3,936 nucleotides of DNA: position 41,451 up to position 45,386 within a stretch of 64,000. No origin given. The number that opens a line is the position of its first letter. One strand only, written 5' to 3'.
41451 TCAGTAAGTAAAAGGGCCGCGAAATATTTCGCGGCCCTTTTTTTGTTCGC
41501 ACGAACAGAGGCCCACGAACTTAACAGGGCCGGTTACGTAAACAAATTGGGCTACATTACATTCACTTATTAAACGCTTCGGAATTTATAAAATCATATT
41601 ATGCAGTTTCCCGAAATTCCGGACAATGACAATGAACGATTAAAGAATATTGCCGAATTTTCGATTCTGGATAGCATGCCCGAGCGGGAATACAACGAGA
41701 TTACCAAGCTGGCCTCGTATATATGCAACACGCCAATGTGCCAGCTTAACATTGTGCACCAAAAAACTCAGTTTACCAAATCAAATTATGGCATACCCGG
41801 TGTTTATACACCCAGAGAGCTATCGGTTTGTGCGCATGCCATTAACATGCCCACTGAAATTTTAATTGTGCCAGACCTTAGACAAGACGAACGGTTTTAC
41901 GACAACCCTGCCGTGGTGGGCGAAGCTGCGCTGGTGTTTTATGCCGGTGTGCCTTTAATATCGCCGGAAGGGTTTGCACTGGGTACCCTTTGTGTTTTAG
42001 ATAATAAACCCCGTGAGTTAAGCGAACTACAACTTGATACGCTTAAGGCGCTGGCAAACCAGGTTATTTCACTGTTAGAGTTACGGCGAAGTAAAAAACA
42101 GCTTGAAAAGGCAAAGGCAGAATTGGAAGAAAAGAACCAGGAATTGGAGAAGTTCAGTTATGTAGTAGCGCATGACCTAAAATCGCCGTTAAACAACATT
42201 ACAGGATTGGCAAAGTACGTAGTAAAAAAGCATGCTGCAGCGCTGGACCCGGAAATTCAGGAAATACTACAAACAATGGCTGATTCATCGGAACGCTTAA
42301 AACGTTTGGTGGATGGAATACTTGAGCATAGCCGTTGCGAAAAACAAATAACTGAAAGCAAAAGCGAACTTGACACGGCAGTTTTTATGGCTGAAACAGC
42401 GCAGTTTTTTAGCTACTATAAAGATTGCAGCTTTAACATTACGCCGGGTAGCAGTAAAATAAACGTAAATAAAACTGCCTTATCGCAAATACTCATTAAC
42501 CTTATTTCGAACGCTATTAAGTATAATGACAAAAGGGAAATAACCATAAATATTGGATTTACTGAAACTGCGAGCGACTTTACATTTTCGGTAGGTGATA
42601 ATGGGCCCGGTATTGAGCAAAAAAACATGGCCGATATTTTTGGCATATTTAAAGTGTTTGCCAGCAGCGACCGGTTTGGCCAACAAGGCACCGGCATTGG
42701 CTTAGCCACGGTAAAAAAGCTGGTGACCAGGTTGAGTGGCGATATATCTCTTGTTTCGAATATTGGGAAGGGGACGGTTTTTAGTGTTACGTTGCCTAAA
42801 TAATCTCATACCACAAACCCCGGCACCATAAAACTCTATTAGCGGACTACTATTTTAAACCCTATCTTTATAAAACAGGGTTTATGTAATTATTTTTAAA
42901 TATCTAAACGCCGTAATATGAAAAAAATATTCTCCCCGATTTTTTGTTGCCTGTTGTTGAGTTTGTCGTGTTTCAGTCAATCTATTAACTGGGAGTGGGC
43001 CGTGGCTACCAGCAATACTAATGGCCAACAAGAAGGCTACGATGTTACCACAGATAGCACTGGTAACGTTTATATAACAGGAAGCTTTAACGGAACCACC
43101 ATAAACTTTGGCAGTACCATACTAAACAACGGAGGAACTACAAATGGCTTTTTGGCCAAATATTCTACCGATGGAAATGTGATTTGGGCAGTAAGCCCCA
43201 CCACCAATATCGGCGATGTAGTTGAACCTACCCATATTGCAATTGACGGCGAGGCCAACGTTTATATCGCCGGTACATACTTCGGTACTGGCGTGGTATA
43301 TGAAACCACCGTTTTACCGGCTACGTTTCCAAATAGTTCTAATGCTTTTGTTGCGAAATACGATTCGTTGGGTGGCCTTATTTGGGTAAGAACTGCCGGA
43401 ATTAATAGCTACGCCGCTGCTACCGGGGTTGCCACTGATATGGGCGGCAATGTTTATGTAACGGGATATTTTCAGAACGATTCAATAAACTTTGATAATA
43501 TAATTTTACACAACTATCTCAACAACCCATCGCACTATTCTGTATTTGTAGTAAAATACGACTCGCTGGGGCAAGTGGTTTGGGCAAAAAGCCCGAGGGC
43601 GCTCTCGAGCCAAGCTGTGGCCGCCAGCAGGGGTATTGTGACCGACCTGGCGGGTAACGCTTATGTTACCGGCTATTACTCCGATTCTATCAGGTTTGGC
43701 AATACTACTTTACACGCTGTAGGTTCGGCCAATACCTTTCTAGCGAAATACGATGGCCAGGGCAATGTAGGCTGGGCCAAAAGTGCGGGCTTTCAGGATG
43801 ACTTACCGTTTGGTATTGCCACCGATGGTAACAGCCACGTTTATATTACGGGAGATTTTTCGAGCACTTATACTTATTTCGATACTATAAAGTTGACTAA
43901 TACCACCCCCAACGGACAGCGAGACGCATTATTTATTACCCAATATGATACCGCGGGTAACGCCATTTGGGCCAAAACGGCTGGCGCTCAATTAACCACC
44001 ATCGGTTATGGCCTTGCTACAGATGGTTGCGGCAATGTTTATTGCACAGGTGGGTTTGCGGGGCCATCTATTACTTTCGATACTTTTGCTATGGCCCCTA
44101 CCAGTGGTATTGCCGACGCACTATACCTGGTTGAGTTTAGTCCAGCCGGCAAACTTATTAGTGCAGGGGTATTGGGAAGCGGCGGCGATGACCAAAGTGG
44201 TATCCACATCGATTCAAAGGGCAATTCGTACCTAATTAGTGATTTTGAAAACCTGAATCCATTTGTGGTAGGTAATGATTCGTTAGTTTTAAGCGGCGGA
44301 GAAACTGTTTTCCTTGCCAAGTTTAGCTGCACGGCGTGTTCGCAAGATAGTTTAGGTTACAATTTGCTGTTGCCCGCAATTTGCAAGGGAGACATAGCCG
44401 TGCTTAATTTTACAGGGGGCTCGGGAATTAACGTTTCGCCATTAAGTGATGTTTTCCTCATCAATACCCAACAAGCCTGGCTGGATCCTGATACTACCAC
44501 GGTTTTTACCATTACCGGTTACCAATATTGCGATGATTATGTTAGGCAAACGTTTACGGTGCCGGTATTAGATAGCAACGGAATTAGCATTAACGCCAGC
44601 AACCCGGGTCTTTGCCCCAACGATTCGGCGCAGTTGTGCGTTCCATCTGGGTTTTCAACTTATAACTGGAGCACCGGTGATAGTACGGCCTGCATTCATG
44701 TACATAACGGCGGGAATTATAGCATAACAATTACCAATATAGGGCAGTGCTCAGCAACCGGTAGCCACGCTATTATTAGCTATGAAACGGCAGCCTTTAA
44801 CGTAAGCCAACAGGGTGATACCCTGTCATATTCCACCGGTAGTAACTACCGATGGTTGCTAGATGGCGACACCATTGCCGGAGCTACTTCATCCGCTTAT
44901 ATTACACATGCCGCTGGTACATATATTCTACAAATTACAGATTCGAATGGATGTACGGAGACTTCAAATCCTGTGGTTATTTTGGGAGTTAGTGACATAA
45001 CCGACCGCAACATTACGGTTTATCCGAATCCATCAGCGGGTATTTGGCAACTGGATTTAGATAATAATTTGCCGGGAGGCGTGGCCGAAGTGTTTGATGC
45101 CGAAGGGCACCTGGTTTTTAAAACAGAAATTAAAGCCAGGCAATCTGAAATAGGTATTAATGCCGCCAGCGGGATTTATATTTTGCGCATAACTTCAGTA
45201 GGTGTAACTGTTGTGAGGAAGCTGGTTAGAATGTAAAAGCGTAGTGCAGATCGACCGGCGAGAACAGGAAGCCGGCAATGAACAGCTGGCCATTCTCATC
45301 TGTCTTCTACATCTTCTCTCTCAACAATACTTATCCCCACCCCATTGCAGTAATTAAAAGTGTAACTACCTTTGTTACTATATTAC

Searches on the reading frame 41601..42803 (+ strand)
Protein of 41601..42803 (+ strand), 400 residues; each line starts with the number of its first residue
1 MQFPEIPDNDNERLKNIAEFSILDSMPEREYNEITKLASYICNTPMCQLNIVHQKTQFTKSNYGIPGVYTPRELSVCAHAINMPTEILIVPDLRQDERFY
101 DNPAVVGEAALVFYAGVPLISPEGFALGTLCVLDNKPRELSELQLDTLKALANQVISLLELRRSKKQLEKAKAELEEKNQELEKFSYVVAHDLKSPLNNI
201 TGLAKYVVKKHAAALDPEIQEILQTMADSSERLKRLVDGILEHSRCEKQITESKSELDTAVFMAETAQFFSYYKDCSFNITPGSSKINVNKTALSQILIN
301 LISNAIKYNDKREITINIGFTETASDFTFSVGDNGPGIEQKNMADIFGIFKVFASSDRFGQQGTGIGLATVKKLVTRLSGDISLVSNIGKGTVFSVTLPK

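Call 8: search_protein_families(library=pfam, proteins=[window:41601-42803:+], max_evalue=0.01)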
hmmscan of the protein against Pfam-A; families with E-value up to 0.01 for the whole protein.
window:41601-42803:+ (400 aa): 6 families
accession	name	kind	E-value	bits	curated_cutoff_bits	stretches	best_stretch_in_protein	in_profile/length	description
PF02518.31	HATPase_c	-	3.4e-23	82.7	26.4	1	291-399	3-108/111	Histidine kinase-, DNA gyrase B-, and HSP90-like ATPase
PF00512.31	HisKA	-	6.7e-11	42.5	26.9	1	182-245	2-62/66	His Kinase A (phospho-acceptor) domain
PF01590.32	GAF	-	6.8e-10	40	22.4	1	57-155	40-129/133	GAF domain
PF13185.12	GAF_2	-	2.8e-07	31.2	28.6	1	75-156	55-132/136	GAF domain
PF13589.12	HATPase_c_3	-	0.0015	19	25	1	296-371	5-82/137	Histidine kinase-, DNA gyrase B-, and HSP90-like ATPase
PF14501.12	HATPase_c_5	-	0.0028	18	22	1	291-386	3-90/102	GHKL domain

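Call 40: find_related_loci(query=window:41601-42803:+, collection=metagenome_contigs, flank=6000)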
Query window:41601-42803:+ (400 aa) in metagenome_contigs; peptide patterns used: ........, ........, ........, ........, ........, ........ (x = any residue, [..] = any of these).
284 stretches matched a pattern; 43 encode a relative of the query (tblastn E <= 1e-3); 43 distinct loci.
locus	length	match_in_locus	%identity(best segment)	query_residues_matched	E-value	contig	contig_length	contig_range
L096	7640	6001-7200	89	1-400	0e+0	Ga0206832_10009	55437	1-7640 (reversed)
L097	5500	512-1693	47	1-394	2e-114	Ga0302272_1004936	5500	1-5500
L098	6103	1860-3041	46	1-394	6e-114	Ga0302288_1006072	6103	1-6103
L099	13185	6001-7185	31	8-395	8e-55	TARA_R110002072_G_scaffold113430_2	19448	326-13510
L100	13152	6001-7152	28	1-396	6e-42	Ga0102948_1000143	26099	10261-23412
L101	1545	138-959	35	6-261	3e-42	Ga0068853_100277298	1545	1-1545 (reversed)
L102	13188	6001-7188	28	8-398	2e-38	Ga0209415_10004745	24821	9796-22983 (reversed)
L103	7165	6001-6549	39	1-170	2e-36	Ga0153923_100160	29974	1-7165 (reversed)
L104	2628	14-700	35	1-215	2e-35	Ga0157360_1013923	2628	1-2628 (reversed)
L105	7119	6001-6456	42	1-153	2e-35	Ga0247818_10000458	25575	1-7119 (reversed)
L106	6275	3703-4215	41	6-175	1e-34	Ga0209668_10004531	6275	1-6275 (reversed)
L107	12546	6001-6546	39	6-186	3e-34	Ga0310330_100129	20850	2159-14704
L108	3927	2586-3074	37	1-158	8e-31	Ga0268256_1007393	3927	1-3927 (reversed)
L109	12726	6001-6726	32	160-400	2e-30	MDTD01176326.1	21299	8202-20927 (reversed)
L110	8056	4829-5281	38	1-152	6e-29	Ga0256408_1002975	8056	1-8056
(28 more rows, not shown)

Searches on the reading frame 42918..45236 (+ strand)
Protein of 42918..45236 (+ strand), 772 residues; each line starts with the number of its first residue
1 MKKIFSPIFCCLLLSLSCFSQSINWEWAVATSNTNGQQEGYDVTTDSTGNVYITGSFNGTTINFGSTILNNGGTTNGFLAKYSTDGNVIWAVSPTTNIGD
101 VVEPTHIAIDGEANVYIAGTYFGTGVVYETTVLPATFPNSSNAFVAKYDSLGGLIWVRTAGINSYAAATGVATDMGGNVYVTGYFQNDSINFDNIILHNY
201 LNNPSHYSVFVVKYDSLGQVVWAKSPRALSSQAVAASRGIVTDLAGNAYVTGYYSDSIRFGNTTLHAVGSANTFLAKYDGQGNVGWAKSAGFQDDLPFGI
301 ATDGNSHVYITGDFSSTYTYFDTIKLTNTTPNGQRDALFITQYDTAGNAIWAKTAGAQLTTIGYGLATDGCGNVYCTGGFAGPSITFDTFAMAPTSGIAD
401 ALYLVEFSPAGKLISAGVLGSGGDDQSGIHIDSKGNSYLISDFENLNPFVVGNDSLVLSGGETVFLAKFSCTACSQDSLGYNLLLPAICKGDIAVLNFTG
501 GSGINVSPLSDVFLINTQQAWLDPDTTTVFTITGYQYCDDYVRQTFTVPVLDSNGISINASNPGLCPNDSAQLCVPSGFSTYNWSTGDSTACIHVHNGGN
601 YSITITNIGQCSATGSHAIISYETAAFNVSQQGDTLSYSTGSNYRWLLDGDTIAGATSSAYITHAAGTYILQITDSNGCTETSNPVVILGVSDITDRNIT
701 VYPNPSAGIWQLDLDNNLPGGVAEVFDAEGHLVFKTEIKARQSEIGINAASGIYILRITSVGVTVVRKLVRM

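Call 8: search_protein_families(library=pfam, proteins=[window:42918-45236:+], max_evalue=0.01)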
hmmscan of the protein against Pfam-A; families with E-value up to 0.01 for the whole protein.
window:42918-45236:+ (772 aa): 2 families
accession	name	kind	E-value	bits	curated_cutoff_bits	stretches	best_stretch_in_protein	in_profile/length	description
PF06739.17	SBBP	-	3e-16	59.5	20.5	1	350-378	1-30/38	Beta-propeller repeat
PF18962.6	Por_Secre_tail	-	1.5e-09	38.5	27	1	701-770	1-74/75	Secretion system C-terminal sorting domain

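Call 33: find_homologous_proteins(query=window:42918-45236:+, max_evalue=1e-20)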
Query window:42918-45236:+ (772 aa): 2658 proteins with E <= 1e-20 among 8000 candidates; the best 120 are listed.
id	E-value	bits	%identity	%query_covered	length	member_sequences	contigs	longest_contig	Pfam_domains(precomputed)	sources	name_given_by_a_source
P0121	0.0e+0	1739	100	100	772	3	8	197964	PF18962.8,PF06739.18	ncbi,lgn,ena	-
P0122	1.7e-161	557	41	97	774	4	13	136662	PF18962.8,PF06739.18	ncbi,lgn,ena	-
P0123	2.9e-159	550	40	100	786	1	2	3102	PF18962.8,PF06739.18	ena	-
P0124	1.5e-157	544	32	59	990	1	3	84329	PF18962.8,PF06739.18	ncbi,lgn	-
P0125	1.0e-149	518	34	62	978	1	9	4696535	PF18962.8,PF06739.18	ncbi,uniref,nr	ncbi:SBBP repeat-containing protein [Rufibacter sp. LB8]|uniref:SBBP repeat-containing protein n=1 T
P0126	1.6e-147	511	35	56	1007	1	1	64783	PF18962.8,PF06739.18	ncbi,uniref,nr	ncbi:SBBP repeat-containing protein [Botryobacter ruber]|uniref:SBBP repeat-containing protein n=1 T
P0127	3.9e-147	510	38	100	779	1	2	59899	PF18962.8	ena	-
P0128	3.4e-140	487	36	100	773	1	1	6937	PF18962.8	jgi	jgi:hypothetical protein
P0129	1.1e-138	482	34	60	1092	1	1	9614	PF18962.8,PF06739.18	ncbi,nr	ncbi:MAG: SBBP repeat-containing protein [Bacteroidota bacterium]|nr:SBBP repeat-containing protein 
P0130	3.9e-136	473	34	56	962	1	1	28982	PF18962.8,PF06739.18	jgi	-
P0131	4.8e-132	460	36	56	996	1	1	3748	PF18962.8,PF06739.18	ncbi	-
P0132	3.3e-122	427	34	54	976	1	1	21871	PF06739.18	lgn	-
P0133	7.0e-122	426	37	56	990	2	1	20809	PF18962.8,PF06739.18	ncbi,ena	-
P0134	6.2e-120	420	37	62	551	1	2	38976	PF18962.8,PF06739.18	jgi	jgi:hypothetical protein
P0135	2.8e-114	401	36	58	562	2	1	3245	PF18962.8,PF06739.18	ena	-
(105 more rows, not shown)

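Call 34: find_encoding_contigs(protein=P0121, flank=3000, max_places=10)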
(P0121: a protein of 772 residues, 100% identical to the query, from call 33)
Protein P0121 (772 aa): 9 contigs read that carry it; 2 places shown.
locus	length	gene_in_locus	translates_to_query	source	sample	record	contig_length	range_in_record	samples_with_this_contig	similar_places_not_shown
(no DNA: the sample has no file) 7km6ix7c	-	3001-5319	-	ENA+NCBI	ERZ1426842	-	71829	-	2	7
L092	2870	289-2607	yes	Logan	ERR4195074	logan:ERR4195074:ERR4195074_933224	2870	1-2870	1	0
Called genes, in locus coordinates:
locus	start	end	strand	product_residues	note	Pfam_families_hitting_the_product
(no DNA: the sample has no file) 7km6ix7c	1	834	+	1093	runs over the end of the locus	PF00801:PKD, PF18911:PKD_4, PF18911:PKD_4, PF00801:PKD, PF18911:PKD_4, PF00801:PKD, PF18911:PKD_4, PF18911:PKD_4, +14 more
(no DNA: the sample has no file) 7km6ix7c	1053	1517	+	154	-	PF20606:DUF6799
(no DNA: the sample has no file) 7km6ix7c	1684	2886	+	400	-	PF01590:GAF, PF13185:GAF_2 (weak), PF00512:HisKA, PF02518:HATPase_c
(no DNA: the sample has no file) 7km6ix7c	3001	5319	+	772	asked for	PF06739:SBBP (faint), PF18962:Por_Secre_tail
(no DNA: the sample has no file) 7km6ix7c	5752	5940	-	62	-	-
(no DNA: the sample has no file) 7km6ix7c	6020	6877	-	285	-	PF00140:Sigma70_r1_2, PF04542:Sigma70_r2, PF04539:Sigma70_r3, PF04545:Sigma70_r4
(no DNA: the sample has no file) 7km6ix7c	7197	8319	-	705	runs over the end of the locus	PF01138:RNase_PH, PF03725:RNase_PH_C, PF03726:PNPase, PF01138:RNase_PH, PF23459:S1_RRP5 (faint), PF00013:KH_1, PF00575:S1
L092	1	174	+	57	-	?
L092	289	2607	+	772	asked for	PF06739:SBBP (faint), PF18962:Por_Secre_tail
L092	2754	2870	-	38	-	?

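Call 35: find_encoding_contigs(protein=P0122, flank=3000, max_places=5)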
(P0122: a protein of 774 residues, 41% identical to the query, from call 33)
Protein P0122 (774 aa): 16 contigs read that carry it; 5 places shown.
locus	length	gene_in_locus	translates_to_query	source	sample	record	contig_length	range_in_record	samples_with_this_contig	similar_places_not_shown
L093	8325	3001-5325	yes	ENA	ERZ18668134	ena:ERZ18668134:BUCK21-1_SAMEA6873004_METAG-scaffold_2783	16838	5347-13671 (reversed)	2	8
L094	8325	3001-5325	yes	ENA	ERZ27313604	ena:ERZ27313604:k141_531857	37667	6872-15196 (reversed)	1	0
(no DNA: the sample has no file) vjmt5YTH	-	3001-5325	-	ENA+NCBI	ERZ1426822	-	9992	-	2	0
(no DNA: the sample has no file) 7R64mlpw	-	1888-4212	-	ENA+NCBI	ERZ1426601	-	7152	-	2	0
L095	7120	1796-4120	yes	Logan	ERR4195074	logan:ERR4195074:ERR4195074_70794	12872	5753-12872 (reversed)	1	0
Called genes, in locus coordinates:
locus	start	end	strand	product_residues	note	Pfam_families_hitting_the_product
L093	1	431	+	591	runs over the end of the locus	PF05960:DUF885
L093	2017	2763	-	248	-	-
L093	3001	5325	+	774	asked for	PF06739:SBBP (faint), PF18962:Por_Secre_tail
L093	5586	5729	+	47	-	-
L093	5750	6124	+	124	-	PF16320:Ribosomal_L12_N, PF00542:Ribosomal_L12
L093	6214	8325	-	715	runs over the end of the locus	PF04185:Phosphoesterase, PF18911:PKD_4 (weak), PF18962:Por_Secre_tail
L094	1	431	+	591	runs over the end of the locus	PF05960:DUF885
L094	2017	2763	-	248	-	-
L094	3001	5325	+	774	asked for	PF06739:SBBP (faint), PF18962:Por_Secre_tail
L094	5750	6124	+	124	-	PF16320:Ribosomal_L12_N, PF00542:Ribosomal_L12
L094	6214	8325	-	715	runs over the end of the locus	PF04185:Phosphoesterase, PF18911:PKD_4 (weak), PF18962:Por_Secre_tail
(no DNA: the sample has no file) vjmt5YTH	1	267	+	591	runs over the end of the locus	PF05960:DUF885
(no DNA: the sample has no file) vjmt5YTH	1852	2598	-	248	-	-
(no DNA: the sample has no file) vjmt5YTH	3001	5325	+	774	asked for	PF06739:SBBP (faint), PF18962:Por_Secre_tail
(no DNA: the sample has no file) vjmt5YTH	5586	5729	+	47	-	-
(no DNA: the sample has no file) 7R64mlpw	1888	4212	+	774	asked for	PF06739:SBBP (faint), PF18962:Por_Secre_tail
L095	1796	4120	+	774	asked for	PF06739:SBBP (faint), PF18962:Por_Secre_tail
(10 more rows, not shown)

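Call 77: list_cluster_members(proteins=[P0121, P0001])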
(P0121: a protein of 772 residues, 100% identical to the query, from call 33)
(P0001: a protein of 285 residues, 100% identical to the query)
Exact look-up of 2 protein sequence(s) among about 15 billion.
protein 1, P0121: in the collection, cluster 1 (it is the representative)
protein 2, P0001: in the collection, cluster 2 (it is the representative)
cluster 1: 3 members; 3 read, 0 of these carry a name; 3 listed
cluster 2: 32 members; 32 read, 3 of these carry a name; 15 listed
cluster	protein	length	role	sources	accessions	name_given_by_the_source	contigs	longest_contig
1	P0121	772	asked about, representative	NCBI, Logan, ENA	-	-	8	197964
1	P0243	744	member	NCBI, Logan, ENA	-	-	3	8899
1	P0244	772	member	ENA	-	-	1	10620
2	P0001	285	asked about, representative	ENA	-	-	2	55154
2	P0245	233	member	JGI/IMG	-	RNA polymerase primary sigma factor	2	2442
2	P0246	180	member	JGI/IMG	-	RNA polymerase primary sigma factor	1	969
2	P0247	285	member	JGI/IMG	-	RNA polymerase primary sigma factor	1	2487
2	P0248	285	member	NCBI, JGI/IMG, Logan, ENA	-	-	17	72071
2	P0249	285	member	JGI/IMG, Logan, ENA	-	-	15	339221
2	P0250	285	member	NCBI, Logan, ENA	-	-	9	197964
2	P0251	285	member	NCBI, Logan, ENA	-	-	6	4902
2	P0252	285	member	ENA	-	-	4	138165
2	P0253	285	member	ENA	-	-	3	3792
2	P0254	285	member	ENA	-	-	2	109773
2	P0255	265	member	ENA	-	-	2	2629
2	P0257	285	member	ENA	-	-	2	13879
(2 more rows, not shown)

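Call 79: find_encoding_contigs(protein=P0257, flank=5000, max_places=4)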
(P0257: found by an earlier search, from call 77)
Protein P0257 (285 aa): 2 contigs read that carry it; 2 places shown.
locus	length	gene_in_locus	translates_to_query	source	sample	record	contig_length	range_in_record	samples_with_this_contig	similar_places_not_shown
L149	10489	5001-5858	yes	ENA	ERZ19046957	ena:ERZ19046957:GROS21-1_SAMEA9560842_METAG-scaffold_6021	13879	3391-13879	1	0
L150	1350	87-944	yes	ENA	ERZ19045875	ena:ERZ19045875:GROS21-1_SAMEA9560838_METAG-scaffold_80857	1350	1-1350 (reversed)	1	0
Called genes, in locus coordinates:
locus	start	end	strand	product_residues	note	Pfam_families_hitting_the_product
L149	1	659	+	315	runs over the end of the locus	-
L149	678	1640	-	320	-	-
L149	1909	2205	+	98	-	PF00312:Ribosomal_S15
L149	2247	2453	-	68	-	-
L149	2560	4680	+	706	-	PF01138:RNase_PH, PF03725:RNase_PH_C, PF03726:PNPase, PF01138:RNase_PH, PF00013:KH_1, PF00575:S1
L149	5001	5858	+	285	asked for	PF00140:Sigma70_r1_2, PF04542:Sigma70_r2, PF04539:Sigma70_r3, PF04545:Sigma70_r4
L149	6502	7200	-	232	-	-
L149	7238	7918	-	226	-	-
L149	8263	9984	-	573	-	PF14344:DUF4397, PF18962:Por_Secre_tail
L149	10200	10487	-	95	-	?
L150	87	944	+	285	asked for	PF00140:Sigma70_r1_2, PF04542:Sigma70_r2, PF04539:Sigma70_r3, PF04545:Sigma70_r4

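Call 80: find_encoding_contigs(protein=P0252, flank=5000, max_places=4)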
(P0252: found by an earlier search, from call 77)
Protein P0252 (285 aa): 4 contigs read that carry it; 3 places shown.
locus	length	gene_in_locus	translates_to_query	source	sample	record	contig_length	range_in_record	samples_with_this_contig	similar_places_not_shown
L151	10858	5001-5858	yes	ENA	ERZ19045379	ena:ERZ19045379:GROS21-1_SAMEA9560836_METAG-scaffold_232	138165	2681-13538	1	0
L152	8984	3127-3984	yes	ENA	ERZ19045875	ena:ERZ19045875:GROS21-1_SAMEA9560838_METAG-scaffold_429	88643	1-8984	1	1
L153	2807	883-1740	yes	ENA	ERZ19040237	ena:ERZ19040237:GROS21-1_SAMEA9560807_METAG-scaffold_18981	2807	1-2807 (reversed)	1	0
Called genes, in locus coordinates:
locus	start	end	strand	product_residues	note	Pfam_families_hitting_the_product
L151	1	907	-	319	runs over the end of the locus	-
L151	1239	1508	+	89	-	PF00312:Ribosomal_S15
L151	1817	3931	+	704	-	PF01138:RNase_PH, PF03725:RNase_PH_C, PF03726:PNPase, PF01138:RNase_PH, PF23459:S1_RRP5 (faint), PF00013:KH_1, PF00575:S1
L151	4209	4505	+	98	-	PF04480:DUF559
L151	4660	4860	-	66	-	-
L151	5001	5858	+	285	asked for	PF00140:Sigma70_r1_2, PF04542:Sigma70_r2, PF04539:Sigma70_r3, PF04545:Sigma70_r4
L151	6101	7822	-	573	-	PF14344:DUF4397, PF18962:Por_Secre_tail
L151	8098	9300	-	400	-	PF01590:GAF (weak), PF13185:GAF_2 (weak), PF00512:HisKA, PF02518:HATPase_c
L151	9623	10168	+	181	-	-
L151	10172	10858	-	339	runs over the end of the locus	PF18962:Por_Secre_tail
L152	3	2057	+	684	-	?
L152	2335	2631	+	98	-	PF04480:DUF559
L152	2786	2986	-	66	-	-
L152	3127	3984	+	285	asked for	PF00140:Sigma70_r1_2, PF04542:Sigma70_r2, PF04539:Sigma70_r3, PF04545:Sigma70_r4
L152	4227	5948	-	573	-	PF14344:DUF4397, PF18962:Por_Secre_tail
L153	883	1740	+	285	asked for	PF00140:Sigma70_r1_2, PF04542:Sigma70_r2, PF04539:Sigma70_r3, PF04545:Sigma70_r4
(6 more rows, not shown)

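Call 95: search_protein_families(library=pfam, max_evalue=0.1, proteins=[L093:1525-1854:+, L093:2017-2763:-, L149:6502-7200:-, L149:7238-7918:-])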
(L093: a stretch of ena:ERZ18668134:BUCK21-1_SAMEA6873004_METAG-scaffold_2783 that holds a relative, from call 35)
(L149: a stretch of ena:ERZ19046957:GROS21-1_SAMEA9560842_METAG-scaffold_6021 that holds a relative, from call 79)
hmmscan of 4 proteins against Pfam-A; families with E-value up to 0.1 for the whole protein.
L093:1525-1854:+ (109 aa): 0 families

L093:2017-2763:- (248 aa): 0 families

L149:6502-7200:- (232 aa): 0 families

L149:7238-7918:- (226 aa): 1 family
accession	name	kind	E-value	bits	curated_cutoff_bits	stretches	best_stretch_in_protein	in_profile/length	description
PF24578.1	CSPP1_C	-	0.045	13.8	27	0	82-105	6-28/55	Centrosome and spindle pole-associated protein 1, C-terminal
